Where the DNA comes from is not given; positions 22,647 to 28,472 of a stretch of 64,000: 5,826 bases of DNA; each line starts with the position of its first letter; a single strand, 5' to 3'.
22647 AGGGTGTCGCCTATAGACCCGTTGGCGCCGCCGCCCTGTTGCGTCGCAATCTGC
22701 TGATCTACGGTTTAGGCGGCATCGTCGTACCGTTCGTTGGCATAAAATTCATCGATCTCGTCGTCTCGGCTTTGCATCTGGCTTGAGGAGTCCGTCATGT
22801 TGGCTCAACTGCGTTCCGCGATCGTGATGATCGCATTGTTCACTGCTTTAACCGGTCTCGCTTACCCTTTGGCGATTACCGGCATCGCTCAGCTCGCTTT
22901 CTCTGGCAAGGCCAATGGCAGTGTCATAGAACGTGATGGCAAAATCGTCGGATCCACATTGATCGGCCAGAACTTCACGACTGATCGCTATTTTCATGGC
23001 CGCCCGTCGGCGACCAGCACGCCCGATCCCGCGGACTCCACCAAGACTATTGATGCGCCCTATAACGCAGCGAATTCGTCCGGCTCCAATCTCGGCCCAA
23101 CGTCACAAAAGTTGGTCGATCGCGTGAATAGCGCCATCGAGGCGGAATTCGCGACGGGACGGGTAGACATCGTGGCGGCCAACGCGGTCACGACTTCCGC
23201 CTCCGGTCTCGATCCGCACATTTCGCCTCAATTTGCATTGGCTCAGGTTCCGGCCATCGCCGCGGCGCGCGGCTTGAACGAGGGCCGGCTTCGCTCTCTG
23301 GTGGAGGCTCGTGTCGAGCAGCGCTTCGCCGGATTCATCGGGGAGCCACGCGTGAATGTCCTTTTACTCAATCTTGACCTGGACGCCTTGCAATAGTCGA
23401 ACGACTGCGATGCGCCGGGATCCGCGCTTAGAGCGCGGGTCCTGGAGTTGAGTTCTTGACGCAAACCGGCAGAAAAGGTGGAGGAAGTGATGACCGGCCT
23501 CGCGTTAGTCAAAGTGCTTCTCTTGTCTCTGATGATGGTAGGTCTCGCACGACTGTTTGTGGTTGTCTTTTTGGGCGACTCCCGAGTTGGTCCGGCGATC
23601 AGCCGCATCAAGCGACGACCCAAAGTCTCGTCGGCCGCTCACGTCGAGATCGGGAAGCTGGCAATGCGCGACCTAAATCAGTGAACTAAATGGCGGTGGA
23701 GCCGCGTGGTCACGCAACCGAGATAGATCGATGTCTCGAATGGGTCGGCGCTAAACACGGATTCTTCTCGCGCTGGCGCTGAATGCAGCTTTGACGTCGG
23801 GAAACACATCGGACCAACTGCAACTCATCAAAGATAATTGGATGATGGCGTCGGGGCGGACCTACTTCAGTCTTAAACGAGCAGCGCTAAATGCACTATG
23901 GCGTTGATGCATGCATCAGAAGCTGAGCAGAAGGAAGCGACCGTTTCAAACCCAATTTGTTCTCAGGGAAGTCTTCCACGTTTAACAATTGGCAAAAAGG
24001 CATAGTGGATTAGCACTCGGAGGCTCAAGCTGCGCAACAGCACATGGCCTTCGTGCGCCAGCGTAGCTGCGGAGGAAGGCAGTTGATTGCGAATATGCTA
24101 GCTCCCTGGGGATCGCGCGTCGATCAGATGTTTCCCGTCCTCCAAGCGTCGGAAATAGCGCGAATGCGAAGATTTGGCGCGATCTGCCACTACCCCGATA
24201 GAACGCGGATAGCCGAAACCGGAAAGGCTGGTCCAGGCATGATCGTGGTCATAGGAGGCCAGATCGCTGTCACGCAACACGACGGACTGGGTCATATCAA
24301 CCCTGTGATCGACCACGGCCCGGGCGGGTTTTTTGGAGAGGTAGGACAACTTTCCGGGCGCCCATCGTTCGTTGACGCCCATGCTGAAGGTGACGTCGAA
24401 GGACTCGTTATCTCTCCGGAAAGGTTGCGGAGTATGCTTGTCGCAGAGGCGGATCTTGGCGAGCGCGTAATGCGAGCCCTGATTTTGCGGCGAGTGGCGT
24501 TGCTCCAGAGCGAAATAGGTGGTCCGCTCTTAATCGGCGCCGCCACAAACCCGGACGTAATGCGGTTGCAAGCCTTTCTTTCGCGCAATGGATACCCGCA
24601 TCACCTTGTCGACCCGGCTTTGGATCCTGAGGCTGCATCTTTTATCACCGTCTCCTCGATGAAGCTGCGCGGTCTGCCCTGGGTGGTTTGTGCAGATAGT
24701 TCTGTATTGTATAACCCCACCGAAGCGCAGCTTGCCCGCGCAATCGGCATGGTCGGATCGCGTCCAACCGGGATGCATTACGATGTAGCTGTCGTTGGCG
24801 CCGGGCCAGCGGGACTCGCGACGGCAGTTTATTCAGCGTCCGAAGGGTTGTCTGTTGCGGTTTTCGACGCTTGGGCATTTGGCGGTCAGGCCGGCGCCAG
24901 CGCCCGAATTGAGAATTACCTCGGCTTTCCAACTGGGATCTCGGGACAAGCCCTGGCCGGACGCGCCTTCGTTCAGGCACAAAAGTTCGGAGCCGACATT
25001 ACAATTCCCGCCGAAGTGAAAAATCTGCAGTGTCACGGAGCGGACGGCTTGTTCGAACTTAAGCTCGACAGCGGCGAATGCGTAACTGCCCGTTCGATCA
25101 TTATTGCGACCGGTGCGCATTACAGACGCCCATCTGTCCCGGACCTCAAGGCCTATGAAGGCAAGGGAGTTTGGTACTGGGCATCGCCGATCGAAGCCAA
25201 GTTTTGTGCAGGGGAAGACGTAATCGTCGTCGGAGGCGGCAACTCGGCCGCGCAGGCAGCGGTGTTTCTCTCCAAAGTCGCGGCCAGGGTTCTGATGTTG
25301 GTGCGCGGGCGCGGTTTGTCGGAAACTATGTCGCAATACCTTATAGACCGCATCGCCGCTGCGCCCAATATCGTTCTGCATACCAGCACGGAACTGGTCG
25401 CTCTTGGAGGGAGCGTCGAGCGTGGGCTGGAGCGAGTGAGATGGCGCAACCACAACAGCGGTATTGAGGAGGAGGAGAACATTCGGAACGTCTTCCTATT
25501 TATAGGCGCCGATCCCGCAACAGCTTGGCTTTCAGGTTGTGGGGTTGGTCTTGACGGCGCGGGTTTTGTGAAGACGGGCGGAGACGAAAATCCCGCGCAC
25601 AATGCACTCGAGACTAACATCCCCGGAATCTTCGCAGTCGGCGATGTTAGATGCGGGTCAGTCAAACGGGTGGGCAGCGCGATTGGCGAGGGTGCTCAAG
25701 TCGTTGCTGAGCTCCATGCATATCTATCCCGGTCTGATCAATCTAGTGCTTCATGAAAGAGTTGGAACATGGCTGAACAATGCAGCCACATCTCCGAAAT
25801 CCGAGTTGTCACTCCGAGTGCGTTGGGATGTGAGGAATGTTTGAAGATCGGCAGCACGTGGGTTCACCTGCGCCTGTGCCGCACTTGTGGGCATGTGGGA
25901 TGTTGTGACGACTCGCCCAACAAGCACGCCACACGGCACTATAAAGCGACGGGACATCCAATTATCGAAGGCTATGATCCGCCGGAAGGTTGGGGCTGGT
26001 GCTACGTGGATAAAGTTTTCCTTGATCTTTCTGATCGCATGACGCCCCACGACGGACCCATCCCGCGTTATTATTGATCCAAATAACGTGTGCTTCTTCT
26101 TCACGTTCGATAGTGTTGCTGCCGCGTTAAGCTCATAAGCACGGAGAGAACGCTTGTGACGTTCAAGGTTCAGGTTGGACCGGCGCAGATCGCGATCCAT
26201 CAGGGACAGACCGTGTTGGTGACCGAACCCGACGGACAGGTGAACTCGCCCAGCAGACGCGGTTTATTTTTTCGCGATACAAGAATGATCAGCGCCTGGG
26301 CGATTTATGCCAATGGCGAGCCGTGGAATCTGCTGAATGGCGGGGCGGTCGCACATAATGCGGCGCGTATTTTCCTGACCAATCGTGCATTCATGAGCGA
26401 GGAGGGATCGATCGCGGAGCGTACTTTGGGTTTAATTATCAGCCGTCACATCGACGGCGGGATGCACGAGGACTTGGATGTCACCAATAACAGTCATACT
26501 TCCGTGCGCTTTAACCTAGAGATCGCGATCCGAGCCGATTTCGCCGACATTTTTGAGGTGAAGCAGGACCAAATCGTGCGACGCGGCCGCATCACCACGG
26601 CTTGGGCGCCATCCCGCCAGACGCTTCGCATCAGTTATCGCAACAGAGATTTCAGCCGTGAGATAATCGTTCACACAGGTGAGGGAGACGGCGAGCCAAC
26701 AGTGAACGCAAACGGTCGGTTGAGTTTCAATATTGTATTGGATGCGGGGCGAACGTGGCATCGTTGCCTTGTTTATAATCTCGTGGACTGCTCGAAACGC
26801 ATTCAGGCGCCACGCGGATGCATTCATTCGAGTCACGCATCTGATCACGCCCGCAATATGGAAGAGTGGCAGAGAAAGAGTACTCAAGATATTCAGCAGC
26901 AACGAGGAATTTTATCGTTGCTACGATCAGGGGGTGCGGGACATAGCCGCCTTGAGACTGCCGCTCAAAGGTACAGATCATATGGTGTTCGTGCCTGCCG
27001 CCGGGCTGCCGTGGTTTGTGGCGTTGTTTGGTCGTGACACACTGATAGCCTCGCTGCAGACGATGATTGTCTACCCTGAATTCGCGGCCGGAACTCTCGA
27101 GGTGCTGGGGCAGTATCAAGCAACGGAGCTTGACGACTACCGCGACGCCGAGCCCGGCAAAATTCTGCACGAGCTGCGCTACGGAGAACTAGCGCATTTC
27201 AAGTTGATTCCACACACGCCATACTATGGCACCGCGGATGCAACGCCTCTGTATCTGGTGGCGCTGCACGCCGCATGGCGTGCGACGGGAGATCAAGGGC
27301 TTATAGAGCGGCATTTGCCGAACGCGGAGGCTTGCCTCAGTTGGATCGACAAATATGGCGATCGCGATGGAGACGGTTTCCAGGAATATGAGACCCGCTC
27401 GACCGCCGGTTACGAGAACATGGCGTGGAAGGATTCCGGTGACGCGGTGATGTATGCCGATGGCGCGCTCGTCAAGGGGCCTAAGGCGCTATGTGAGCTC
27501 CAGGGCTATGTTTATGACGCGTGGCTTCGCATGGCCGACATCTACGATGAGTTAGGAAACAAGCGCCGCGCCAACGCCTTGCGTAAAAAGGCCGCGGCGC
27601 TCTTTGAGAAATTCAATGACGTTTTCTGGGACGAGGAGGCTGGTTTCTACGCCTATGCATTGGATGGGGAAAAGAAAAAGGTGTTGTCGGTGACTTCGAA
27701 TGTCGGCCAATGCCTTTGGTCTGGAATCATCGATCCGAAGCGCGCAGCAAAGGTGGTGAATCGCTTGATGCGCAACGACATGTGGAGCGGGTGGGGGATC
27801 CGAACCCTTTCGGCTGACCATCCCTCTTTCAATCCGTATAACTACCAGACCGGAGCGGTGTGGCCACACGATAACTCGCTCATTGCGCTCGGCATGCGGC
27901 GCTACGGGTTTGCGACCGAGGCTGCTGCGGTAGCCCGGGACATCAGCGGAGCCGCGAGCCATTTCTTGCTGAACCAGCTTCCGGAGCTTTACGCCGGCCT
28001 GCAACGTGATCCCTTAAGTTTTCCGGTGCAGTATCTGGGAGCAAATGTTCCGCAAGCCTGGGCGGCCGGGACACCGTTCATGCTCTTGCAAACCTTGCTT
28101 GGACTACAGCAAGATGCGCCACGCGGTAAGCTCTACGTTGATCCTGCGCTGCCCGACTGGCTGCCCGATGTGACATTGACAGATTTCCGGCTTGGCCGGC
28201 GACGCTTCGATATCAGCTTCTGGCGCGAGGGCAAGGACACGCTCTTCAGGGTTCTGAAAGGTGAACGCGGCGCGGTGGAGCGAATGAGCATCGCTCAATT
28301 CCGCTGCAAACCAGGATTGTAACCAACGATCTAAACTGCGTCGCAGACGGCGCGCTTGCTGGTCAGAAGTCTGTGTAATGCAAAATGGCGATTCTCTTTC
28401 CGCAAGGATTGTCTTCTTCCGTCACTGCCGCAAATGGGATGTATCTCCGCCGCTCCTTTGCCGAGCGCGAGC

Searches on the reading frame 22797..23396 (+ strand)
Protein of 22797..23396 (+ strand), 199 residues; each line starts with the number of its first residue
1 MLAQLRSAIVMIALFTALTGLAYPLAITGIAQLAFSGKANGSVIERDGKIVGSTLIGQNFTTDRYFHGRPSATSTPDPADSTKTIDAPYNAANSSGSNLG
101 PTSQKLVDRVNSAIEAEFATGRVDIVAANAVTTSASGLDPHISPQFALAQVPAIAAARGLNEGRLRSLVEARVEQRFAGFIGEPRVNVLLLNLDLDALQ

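Call 47: search_protein_families(library=pfam, proteins=[window:22797-23396:+], max_evalue=0.00001)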
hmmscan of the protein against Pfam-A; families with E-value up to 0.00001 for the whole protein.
window:22797-23396:+ (199 aa): 1 family
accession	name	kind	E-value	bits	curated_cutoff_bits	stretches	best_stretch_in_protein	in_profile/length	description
PF02669.20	KdpC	-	3.5e-67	226.2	24.1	1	6-196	2-181/182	K+-transporting ATPase, c chain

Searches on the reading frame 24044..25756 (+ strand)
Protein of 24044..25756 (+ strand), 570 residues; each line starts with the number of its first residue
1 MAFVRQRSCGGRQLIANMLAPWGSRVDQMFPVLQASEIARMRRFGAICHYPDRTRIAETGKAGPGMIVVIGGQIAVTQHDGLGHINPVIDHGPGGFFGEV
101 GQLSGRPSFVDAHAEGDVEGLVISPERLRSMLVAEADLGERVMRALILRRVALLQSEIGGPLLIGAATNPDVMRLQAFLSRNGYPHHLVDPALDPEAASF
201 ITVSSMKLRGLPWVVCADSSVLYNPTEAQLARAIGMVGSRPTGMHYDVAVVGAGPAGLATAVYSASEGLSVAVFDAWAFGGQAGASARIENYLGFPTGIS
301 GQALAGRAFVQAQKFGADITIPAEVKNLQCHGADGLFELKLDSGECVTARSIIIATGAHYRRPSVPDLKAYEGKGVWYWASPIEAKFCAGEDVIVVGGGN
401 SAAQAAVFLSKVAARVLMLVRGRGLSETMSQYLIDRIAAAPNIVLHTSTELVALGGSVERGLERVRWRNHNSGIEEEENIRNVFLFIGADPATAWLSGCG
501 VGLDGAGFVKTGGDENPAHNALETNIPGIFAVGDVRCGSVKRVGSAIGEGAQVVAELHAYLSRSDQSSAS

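Call 47: search_protein_families(library=pfam, proteins=[window:24044-25756:+], max_evalue=0.00001)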
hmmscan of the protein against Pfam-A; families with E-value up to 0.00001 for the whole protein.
window:24044-25756:+ (570 aa): 7 families
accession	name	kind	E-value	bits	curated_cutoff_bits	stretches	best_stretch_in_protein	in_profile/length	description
PF07992.20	Pyr_redox_2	-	1.8e-30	106.8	26.1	1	246-550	1-291/291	Pyridine nucleotide-disulphide oxidoreductase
PF13738.12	Pyr_redox_3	-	1.6e-18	67.5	30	1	312-533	91-305/305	Pyridine nucleotide-disulphide oxidoreductase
PF00027.35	cNMP_binding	-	5.8e-09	36.3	27.5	1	49-132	3-86/89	Cyclic nucleotide-binding domain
PF01266.30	DAO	-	1.7e-08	34.8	27.9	0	247-288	1-44/353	FAD dependent oxidoreductase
PF00070.33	Pyr_redox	-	5.5e-08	33.7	22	1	393-466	2-78/82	Pyridine nucleotide-disulphide oxidoreductase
PF03486.20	HI0933_like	-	7.3e-08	32.6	50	0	247-276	2-31/244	HI0933-like protein Rossmann domain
PF01946.23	Thi4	-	1.4e-06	28.2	26.2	0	244-284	16-58/235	Thi4 family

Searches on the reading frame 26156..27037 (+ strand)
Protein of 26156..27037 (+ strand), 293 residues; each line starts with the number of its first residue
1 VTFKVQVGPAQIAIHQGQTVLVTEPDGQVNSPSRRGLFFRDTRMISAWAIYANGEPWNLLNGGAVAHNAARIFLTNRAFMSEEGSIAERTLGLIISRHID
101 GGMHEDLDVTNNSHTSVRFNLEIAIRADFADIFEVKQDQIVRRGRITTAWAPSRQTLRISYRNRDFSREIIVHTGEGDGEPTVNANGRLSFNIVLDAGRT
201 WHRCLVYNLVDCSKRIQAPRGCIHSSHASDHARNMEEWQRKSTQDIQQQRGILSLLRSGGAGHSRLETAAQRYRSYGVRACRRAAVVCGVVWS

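Call 47: search_protein_families(library=pfam, proteins=[window:26156-27037:+], max_evalue=0.00001)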
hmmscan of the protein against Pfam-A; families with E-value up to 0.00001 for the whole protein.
window:26156-27037:+ (293 aa): 1 family
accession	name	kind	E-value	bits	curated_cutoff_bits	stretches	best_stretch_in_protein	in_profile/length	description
PF14742.11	GDE_N_bis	-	1.2e-49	169.1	22.1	1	14-205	1-193/194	N-terminal domain of (some) glycogen debranching enzymes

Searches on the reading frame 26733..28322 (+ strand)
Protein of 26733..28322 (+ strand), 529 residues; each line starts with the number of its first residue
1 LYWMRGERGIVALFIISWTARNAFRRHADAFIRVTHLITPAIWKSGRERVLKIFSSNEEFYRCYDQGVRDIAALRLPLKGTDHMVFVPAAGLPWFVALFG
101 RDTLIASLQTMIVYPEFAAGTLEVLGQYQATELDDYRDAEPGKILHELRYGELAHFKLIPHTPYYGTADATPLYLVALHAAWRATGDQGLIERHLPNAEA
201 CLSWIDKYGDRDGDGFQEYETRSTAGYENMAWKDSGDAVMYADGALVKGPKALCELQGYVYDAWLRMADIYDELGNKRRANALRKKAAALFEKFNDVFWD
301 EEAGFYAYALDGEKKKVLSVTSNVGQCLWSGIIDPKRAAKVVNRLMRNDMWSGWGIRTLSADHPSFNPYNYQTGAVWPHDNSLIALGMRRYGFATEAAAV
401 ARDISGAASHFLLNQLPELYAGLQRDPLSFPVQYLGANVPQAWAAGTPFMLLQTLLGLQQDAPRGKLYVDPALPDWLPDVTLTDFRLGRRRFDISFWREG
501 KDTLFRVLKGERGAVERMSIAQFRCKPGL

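Call 3: search_protein_families(library=pfam, proteins=[window:26733-28322:+])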
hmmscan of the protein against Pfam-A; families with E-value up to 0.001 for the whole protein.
window:26733-28322:+ (529 aa): 5 families
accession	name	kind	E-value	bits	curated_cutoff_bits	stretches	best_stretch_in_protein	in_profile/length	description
PF22422.2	MGH1-like_GH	-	4.6e-22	79.5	27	1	171-404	67-324/356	Mannosylglycerate hydrolase MGH1-like glycoside hydrolase domain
PF06202.20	GDE_C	-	2.5e-10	40.3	21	1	161-369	73-278/367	Amylo-alpha-1,6-glucosidase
PF01204.24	Trehalase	-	8.8e-08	31.9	21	1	256-402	309-456/512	Trehalase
PF17389.8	Bac_rhamnosid6H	-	5.4e-05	23.1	24.5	1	163-350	92-255/339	Bacterial alpha-L-rhamnosidase 6 hairpin glycosidase domain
PF03200.22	Glyco_hydro_63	-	0.00038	19.8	22.4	0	339-394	367-428/492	Glycosyl hydrolase family 63 C-terminal domain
